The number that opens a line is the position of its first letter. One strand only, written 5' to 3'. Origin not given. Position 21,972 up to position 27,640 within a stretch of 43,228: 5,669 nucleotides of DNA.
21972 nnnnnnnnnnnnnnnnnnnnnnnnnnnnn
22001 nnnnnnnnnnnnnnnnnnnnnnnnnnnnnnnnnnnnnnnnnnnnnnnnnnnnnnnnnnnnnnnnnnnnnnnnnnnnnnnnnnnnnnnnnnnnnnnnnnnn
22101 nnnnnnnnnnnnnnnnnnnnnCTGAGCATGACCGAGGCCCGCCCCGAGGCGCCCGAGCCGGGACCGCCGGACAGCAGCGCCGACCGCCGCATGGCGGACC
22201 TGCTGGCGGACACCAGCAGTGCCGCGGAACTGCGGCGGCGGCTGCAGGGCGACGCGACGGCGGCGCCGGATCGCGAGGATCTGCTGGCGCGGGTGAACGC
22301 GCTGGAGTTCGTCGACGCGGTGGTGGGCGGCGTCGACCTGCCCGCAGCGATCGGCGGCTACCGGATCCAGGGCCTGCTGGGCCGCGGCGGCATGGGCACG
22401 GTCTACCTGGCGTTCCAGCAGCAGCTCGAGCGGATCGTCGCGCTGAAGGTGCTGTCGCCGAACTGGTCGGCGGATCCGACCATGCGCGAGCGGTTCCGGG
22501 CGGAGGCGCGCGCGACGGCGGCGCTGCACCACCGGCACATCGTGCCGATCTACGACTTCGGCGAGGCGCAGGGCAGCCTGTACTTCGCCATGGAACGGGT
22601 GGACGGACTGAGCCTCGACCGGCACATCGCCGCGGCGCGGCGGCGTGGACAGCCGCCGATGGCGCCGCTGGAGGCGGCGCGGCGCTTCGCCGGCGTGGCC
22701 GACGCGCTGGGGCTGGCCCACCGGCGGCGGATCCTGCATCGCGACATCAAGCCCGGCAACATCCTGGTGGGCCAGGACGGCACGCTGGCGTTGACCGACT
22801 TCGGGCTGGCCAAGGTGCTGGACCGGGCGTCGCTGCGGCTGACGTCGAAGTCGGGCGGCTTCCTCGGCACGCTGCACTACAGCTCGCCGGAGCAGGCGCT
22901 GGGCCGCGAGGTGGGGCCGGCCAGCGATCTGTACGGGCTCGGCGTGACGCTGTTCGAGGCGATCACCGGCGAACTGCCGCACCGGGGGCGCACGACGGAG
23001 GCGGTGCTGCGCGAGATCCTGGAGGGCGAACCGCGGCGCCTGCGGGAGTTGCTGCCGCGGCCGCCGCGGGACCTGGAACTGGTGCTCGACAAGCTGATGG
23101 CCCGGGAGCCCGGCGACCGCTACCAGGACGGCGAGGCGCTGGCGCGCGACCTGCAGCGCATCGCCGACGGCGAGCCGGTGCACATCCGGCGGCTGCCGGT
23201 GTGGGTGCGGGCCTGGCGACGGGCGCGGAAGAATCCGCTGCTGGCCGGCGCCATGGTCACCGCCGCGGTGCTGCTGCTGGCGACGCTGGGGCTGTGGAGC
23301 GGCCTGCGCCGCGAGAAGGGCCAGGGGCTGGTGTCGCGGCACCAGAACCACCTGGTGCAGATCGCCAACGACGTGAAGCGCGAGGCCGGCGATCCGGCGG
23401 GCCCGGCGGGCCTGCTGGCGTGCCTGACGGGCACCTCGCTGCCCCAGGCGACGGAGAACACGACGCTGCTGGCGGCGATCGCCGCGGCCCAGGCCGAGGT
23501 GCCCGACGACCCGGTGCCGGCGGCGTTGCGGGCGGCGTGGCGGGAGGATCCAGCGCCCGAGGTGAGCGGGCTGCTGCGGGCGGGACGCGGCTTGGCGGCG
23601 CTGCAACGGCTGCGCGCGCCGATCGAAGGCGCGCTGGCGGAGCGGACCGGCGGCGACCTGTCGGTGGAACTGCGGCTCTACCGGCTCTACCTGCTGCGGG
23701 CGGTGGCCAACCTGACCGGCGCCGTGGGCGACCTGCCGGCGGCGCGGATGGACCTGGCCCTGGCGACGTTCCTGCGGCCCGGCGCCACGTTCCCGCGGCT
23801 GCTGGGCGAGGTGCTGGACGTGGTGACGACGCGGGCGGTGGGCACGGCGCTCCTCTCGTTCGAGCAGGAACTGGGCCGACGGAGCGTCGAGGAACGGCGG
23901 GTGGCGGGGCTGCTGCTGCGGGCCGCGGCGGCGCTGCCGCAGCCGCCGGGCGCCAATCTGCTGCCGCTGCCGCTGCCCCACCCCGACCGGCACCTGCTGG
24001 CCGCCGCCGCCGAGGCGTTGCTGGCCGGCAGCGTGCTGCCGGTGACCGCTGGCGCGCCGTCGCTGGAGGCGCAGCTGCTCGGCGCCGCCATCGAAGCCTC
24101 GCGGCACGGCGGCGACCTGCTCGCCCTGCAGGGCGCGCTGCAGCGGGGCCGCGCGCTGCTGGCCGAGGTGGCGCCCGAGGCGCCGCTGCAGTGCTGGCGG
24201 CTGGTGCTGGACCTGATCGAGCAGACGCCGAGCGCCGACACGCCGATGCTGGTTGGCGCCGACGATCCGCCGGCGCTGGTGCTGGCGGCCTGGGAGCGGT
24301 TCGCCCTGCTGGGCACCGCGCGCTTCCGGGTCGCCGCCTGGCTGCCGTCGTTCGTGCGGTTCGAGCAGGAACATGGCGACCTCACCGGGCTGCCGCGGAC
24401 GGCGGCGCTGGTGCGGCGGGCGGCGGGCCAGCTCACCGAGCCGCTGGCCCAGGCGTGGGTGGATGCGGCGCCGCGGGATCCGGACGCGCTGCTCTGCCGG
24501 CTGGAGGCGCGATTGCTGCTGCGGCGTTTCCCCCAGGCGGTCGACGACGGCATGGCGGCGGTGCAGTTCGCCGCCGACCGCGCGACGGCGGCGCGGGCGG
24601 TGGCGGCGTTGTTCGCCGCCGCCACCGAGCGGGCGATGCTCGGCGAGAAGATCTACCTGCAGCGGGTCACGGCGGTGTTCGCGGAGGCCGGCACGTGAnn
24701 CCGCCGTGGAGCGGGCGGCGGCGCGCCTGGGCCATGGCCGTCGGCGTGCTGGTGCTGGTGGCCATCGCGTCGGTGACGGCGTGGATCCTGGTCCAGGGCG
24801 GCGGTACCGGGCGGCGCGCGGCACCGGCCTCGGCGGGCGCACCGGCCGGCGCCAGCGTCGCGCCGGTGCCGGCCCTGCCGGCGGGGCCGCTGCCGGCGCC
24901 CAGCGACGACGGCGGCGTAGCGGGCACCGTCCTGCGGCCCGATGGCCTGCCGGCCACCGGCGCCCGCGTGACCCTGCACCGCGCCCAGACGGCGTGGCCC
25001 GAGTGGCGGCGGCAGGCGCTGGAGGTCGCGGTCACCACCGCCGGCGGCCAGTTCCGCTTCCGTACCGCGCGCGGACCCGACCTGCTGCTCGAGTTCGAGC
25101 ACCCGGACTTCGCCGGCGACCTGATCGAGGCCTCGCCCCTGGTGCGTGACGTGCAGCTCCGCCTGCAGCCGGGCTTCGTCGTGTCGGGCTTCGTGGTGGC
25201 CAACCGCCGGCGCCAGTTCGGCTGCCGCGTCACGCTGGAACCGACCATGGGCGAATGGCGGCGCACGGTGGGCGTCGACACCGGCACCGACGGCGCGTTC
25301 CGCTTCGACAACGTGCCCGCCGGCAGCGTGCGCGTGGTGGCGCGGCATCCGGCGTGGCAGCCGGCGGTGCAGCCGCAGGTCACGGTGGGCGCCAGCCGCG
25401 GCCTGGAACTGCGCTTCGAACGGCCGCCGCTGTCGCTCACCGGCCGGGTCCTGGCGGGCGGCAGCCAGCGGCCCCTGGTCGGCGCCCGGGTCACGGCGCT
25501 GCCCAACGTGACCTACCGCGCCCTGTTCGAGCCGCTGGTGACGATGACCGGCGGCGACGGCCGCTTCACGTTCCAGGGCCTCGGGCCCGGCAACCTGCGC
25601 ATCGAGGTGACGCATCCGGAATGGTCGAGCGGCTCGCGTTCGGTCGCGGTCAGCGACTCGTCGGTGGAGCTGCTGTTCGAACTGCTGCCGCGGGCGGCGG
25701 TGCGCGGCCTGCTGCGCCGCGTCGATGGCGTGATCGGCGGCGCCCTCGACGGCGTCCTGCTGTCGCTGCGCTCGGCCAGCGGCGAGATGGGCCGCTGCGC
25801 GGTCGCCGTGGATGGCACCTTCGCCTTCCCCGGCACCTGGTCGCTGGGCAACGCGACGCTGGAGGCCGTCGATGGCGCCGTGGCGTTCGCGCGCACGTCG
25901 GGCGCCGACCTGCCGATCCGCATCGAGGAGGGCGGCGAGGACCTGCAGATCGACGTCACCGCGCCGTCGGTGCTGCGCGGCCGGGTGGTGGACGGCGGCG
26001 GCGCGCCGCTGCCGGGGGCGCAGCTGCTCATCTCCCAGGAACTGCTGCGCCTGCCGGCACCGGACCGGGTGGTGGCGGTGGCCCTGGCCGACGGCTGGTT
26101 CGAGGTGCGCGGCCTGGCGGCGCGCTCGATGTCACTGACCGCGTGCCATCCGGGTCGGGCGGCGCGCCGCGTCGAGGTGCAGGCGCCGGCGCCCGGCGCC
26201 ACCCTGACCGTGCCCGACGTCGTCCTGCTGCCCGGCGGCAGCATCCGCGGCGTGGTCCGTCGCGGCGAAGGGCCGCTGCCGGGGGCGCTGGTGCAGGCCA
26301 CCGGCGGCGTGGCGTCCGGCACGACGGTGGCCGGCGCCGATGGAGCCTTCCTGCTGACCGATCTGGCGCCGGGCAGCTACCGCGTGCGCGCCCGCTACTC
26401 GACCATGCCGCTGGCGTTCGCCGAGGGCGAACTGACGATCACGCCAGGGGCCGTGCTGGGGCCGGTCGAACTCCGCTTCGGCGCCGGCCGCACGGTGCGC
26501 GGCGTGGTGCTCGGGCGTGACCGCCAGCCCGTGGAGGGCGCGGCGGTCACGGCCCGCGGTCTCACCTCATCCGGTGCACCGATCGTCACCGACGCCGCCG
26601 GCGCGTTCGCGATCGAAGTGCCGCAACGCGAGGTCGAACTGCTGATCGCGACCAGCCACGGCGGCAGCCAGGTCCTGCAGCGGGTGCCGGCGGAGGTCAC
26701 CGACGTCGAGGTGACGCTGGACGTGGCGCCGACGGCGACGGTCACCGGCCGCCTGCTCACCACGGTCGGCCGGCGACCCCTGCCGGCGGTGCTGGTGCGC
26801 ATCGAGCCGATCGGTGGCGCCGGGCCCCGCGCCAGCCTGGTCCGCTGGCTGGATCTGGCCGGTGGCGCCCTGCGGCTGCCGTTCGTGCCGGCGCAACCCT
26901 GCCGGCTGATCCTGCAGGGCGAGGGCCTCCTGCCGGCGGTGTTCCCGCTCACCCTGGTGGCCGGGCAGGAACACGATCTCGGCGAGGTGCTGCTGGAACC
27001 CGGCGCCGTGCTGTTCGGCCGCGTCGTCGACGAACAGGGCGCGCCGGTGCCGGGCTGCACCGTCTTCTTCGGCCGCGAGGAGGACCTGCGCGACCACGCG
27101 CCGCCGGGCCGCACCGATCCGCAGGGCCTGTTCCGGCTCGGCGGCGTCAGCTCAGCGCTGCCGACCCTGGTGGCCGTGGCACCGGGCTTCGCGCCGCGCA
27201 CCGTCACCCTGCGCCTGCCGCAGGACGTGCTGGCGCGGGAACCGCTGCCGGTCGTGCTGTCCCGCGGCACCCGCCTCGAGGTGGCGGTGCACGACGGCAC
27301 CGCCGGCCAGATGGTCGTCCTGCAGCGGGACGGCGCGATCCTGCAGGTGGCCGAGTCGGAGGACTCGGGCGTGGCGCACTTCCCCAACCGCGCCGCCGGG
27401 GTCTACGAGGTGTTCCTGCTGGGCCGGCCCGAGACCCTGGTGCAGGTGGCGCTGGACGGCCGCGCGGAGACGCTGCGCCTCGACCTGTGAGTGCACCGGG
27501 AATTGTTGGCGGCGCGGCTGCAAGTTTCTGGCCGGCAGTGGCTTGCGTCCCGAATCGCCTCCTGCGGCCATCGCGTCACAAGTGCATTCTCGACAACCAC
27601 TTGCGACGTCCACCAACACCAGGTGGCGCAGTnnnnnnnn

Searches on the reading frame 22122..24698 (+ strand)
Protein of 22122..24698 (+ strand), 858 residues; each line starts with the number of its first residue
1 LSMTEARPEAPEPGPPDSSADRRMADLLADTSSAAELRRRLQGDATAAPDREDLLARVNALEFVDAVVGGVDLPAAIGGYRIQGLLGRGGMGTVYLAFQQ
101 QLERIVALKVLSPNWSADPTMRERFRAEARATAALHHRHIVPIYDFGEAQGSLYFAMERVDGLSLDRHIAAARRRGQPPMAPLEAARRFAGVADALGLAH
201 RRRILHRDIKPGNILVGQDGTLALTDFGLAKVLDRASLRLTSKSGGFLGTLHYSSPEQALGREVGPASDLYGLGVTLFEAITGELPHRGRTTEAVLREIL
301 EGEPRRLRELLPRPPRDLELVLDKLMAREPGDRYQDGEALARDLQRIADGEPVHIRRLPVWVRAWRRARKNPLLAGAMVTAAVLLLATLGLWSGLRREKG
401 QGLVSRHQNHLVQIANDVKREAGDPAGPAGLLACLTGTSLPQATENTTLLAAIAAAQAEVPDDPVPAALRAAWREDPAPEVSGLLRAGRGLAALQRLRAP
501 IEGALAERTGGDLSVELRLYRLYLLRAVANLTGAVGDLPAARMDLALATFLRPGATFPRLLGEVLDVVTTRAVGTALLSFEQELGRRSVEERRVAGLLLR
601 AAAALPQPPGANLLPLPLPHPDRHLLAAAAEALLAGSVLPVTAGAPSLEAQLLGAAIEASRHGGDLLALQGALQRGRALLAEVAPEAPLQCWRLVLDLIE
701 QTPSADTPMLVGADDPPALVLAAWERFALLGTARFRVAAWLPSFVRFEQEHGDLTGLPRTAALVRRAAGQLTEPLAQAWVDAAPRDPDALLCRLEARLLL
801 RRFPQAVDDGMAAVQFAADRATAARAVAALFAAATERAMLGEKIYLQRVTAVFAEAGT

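Call 12: search_protein_families(library=pfam, max_evalue=0.001, proteins=[window:22122-24698:+])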
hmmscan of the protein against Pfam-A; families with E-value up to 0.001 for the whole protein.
window:22122-24698:+ (858 aa): 3 families
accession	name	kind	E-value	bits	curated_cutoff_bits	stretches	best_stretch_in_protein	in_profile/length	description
PF00069.31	Pkinase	-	2.2e-41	142.4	31.7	1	80-335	1-253/263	Protein kinase domain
PF07714.23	PK_Tyr_Ser-Thr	-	5.1e-26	92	23.1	1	83-333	4-248/258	Protein tyrosine and serine/threonine kinase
PF03109.22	ABC1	-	0.00014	21.5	22.9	1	157-236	147-220/244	ABC1 atypical kinase-like domain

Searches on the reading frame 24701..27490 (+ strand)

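Call 12: search_protein_families(library=pfam, max_evalue=0.001, proteins=[window:24701-27490:+])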
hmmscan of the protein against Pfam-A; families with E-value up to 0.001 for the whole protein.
window:24701-27490:+ (929 aa): 8 families
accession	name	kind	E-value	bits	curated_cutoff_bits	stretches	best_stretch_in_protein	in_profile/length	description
PF13620.12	CarboxypepD_reg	-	4e-64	213.4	32.3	6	245-320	1-72/82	Carboxypeptidase regulatory-like domain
PF13715.12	CarbopepD_reg_2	-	6.8e-22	77.7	32.2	0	599-649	1-50/88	CarboxypepD_reg-like domain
PF17210.9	SdrD_B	-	7.5e-10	39.4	29.7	0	522-565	20-65/112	SdrD B-like domain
PF25020.1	TTR_TEN1-4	-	9.9e-10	38.7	27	0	422-468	6-46/86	Teneurin TTR-like domain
PF22904.2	NOMO1-like_2nd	-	1.1e-08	35.4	27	0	244-317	4-76/90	BOS complex subunit NOMO1-like, second beta sandwich domain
PF09430.16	EMC7_beta-sandw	-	1.5e-07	32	26.6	0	170-218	5-49/122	ER membrane protein complex subunit 7, beta-sandwich domain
PF15976.11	CooC_C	-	1.1e-05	25.8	29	0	598-653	18-68/93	CS1-pili formation C-terminal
PF02369.22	Big_1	-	0.00034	21.1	34.9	0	774-812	24-63/93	Bacterial Ig-like domain (group 1)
